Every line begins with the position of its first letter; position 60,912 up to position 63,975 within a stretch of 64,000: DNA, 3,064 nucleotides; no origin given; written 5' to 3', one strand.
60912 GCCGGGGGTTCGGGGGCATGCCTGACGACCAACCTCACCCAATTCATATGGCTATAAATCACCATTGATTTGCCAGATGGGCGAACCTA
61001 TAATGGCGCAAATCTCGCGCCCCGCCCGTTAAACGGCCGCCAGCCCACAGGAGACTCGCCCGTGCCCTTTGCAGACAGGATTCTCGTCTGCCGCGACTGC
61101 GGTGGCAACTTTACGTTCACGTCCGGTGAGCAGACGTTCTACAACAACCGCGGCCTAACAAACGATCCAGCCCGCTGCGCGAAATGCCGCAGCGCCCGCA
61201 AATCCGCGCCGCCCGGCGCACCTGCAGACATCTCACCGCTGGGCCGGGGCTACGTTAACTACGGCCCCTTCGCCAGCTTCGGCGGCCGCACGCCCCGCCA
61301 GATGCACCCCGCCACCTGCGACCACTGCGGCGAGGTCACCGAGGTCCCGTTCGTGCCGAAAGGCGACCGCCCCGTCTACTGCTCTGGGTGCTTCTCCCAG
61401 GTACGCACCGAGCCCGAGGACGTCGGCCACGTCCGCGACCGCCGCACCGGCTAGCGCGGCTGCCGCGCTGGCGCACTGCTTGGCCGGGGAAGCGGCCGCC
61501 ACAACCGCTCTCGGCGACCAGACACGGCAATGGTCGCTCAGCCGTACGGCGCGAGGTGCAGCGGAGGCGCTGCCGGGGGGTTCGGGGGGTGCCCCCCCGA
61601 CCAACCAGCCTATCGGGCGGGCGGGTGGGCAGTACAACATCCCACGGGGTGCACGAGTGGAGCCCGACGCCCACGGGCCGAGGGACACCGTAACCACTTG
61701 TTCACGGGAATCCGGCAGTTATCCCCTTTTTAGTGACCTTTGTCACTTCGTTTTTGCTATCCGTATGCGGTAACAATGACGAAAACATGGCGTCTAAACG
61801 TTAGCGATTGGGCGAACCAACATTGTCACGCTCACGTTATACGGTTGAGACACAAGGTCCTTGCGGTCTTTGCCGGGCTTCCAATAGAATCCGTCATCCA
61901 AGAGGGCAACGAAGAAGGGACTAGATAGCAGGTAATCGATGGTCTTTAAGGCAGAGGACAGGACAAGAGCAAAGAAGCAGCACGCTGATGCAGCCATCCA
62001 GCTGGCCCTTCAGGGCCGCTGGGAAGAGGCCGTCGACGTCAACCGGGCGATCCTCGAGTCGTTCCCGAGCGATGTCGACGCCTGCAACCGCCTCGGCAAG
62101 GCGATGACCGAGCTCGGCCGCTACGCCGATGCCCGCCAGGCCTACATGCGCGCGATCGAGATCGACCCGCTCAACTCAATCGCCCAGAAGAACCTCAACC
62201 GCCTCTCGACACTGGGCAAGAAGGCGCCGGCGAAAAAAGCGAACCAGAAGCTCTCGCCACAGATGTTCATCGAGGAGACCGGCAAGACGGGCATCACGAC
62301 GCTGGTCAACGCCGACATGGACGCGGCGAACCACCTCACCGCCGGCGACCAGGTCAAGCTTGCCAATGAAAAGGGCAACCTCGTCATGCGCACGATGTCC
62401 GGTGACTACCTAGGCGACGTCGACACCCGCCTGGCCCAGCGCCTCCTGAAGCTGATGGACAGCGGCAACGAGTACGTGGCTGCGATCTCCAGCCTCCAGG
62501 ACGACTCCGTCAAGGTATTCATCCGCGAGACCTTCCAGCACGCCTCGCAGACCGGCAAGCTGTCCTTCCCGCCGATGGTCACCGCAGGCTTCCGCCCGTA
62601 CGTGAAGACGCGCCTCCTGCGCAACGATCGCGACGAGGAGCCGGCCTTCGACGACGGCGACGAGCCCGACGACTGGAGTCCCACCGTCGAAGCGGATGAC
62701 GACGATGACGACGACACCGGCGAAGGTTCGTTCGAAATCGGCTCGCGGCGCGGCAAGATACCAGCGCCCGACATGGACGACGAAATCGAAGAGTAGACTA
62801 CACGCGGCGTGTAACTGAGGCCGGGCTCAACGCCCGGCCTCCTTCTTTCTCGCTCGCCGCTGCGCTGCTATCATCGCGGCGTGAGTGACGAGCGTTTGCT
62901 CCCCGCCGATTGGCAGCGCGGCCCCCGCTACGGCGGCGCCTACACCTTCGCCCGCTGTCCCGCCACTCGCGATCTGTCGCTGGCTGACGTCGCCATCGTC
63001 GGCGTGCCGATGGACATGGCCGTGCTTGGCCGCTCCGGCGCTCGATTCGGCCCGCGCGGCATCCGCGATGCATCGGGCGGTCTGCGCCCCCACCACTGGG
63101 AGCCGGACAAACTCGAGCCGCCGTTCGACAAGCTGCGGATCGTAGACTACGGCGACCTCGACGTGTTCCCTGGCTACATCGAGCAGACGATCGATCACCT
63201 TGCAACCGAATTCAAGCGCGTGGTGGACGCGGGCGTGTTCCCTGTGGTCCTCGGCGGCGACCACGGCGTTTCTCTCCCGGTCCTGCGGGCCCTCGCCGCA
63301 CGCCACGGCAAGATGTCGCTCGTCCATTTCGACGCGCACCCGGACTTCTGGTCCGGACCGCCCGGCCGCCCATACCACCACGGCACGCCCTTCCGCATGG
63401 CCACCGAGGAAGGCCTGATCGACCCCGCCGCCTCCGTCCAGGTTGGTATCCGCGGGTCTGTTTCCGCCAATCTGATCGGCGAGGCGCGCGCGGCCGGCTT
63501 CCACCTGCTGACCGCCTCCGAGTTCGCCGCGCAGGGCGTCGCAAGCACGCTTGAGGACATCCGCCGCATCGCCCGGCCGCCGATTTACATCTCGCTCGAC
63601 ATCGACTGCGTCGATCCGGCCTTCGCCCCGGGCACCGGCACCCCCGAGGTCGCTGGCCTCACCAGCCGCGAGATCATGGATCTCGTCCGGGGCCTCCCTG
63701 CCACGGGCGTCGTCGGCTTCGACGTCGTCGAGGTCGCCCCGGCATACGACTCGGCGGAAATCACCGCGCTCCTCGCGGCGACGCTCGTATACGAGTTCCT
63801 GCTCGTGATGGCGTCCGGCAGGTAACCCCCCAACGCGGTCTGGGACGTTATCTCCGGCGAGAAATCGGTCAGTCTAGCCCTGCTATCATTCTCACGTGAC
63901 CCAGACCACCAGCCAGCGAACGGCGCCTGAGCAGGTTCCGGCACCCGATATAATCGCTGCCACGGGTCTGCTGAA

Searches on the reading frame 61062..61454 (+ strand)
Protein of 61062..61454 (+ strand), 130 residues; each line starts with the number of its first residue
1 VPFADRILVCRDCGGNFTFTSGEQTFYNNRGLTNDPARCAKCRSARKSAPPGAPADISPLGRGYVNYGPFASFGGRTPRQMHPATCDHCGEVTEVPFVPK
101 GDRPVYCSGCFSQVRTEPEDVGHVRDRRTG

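Call 19: search_protein_families(library=pfam, proteins=[window:61062-61454:+], max_evalue=0.01)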
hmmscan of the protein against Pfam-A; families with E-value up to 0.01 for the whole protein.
window:61062-61454:+ (130 aa): 2 families
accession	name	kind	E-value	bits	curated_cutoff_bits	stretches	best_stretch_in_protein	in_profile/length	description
PF13451.12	zf_Tbcl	-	7.6e-20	71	24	1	5-48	2-45/48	Probable treble clef domain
PF23477.1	zf_Tbcl_2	-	5e-18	65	27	1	79-114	1-36/37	Probable treble clef zinc finger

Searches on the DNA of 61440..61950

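Call 85: search_rna_families(source=window, start=61440, end=61950, threshold=evalue, max_evalue=10, show_alignments=3)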
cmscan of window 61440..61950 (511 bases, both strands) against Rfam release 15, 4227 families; matches with E-value up to 10: 3.
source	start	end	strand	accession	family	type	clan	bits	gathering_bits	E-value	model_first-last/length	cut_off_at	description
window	61574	61638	+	RF01840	ovine_lenti_FSE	Cis-reg; frameshift_element;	-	18.7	45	0.3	1-54/54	no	ribosomal frameshift element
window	61577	61598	-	RF01785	blv_FSE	Cis-reg; frameshift_element;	-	15.5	34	3.4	1-27/27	no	ribosomal frameshift site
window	61666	61683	+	RF01128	sR43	Gene; snRNA; snoRNA; CD-box;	-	10.4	45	5.3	39-56/56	no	Small nucleolar RNA sR42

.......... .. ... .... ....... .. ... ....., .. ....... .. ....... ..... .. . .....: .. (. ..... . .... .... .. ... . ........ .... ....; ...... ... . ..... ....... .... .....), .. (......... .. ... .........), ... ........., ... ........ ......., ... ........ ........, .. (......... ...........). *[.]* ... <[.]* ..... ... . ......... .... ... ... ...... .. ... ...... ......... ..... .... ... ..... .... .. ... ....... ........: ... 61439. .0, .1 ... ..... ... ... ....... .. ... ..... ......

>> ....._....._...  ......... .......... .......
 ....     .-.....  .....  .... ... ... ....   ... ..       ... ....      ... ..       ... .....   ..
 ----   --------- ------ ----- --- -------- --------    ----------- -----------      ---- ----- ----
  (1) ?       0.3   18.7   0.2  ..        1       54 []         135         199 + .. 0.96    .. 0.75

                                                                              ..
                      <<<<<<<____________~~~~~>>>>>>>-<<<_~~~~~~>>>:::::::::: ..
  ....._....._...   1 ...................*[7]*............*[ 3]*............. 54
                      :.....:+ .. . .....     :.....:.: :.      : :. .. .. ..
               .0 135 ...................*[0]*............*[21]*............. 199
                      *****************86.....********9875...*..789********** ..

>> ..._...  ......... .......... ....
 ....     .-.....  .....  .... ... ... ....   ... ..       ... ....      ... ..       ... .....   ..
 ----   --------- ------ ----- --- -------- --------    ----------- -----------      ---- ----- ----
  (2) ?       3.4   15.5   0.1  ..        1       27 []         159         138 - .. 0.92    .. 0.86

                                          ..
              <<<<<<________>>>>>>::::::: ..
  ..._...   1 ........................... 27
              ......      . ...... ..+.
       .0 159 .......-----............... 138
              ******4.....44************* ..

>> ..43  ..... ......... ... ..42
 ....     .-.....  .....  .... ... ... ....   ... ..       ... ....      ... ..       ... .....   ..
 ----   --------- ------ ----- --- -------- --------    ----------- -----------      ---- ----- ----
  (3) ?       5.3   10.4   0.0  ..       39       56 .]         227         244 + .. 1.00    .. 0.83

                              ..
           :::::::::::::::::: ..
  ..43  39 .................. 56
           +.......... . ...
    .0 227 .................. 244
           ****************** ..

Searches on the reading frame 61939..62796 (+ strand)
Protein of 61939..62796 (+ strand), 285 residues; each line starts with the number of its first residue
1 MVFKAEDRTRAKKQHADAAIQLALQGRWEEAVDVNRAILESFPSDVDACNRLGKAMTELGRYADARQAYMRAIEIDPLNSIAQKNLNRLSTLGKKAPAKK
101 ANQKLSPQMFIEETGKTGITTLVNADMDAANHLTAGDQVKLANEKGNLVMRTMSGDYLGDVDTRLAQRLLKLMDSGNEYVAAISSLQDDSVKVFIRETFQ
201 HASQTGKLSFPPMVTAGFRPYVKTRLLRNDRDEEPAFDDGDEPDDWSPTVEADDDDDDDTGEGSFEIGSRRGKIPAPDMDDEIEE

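Call 19: search_protein_families(library=pfam, proteins=[window:61939-62796:+], max_evalue=0.01)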
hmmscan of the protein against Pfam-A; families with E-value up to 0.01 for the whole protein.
window:61939-62796:+ (285 aa): 13 families
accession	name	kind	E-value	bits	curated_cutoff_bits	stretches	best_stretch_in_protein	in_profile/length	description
PF07719.23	TPR_2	-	8.4e-09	35.3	27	1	47-79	2-34/34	Tetratricopeptide repeat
PF13428.12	TPR_14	-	1.7e-07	31.7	23.5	1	51-87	6-42/44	Tetratricopeptide repeat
PF13432.12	TPR_16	-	4.5e-07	30.6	32.7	1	25-78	10-63/65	Tetratricopeptide repeat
PF00515.34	TPR_1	-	4.5e-07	29.9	27.8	1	47-77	2-32/34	Tetratricopeptide repeat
PF14559.12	TPR_19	-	6.4e-07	30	25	1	23-80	2-59/68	Tetratricopeptide repeat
PF13431.12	TPR_17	-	4.6e-06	26.9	24.4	0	38-67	5-34/34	Tetratricopeptide repeat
PF13414.12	TPR_11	-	5.9e-06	26.3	26.8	1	53-79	1-27/42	TPR repeat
PF13181.12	TPR_8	-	1.1e-05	25.7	25.7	1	47-77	2-32/34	Tetratricopeptide repeat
PF13174.12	TPR_6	-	0.00013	22.8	26.3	0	51-77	5-31/33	Tetratricopeptide repeat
PF03704.23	BTAD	-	0.00043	21.1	22.1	1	6-73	59-123/146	Bacterial transcriptional activator domain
PF13424.12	TPR_12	-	0.00047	20.7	30.1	1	19-76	10-75/77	Tetratricopeptide repeat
PF13374.12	TPR_10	-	0.0012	19.3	27.5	0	47-75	3-31/42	Tetratricopeptide repeat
PF23914.1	TPR_CcmH_CycH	-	0.0087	16.3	42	0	36-103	40-108/158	Cytochrome c-type biogenesis protein H TPR domain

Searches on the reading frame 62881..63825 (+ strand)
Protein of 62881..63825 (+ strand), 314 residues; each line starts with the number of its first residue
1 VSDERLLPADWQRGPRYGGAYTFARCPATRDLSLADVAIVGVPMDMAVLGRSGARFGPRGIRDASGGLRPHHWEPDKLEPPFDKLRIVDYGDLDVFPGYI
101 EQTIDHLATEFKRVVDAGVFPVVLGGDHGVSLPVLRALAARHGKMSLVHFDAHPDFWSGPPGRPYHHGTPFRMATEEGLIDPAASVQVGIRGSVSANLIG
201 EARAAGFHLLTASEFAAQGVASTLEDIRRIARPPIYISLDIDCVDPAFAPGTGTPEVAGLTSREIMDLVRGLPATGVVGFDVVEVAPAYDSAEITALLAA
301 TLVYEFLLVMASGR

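Call 19: search_protein_families(library=pfam, proteins=[window:62881-63825:+], max_evalue=0.01)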
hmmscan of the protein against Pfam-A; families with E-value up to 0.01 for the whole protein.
window:62881-63825:+ (314 aa): 1 family
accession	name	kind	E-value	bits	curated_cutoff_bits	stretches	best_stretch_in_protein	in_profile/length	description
PF00491.26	Arginase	-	2e-88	297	22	1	35-307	1-278/280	Arginase family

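Call 43: find_encoding_contigs(protein=window:62881-63825:+, flank=10000, max_places=4)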
Protein window:62881-63825:+ (314 aa): 2 contigs read that carry it; 1 place shown.
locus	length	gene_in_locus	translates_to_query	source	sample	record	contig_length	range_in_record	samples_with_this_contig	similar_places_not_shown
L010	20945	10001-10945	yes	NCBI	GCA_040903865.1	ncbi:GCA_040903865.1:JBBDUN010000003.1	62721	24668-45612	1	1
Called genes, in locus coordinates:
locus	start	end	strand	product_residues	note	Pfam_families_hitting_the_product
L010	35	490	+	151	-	-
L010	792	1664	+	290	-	PF00491:Arginase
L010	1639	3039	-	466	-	-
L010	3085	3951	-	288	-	PF00294:PfkB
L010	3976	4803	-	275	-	PF14804:Jag_N, PF13083:KH_KhpA-B, PF01424:R3H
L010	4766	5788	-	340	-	PF02096:60KD_IMP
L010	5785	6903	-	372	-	PF13360:PQQ_2, PF01011:PQQ (faint), PF25857:DUF7957 (faint), PF13570:Beta-prop_ACSF4, PF07774:EMC1_C (faint), PF13360:PQQ_2, PF13570:Beta-prop_ACSF4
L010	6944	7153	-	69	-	PF01809:YidD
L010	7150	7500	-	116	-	PF00825:Ribonuclease_P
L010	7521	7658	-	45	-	PF00468:Ribosomal_L34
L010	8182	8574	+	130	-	PF13451:zf_Tbcl, PF23477:zf_Tbcl_2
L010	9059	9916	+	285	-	PF13428:TPR_14 (faint), PF13431:TPR_17 (faint), PF13432:TPR_16 (weak), PF13414:TPR_11 (faint), PF14559:TPR_19 (weak), PF00515:TPR_1 (weak), PF07719:TPR_2 (weak), PF13181:TPR_8 (faint)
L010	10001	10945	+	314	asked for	PF00491:Arginase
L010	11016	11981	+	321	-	PF00005:ABC_tran, PF13304:AAA_21 (weak), PF27102:NodI_C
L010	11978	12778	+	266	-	PF01061:ABC2_membrane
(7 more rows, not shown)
